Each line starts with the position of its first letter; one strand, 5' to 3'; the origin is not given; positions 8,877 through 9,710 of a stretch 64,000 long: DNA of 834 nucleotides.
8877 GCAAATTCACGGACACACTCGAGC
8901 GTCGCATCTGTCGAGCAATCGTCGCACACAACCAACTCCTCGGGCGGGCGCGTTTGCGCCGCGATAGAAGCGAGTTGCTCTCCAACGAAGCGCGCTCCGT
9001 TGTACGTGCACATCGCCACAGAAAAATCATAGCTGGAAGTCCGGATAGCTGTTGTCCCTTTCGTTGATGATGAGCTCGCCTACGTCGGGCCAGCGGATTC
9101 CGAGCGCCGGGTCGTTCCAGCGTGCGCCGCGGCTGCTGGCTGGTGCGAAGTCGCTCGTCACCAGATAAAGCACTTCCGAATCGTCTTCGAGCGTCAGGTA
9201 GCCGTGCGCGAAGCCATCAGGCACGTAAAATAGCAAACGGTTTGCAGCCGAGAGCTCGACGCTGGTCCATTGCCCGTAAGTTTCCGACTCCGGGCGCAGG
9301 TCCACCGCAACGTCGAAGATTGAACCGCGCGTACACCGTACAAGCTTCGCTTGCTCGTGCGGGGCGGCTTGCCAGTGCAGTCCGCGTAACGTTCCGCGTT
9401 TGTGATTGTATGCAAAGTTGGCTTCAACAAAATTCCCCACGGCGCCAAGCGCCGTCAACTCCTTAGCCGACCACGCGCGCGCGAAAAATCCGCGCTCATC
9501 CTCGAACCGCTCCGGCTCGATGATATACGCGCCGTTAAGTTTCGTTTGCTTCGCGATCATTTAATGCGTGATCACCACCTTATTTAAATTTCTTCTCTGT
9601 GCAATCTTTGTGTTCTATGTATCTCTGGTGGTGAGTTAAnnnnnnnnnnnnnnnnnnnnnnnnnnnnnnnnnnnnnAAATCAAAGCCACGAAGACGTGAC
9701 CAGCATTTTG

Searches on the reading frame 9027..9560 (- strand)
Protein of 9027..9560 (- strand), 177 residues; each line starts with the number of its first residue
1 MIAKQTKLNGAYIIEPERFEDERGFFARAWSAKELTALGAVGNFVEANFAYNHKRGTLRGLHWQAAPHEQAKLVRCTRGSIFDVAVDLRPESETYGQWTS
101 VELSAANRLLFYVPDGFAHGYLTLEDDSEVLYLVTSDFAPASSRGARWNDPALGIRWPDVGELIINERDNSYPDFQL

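Call 30: search_protein_families(library=pfam, proteins=[window:9027-9560:-])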
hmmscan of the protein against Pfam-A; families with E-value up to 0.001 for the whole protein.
window:9027-9560:- (177 aa): 1 family
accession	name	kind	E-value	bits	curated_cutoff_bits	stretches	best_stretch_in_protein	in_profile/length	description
PF00908.23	dTDP_sugar_isom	-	4.7e-64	215.6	27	1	5-175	1-166/168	dTDP-4-dehydrorhamnose 3,5-epimerase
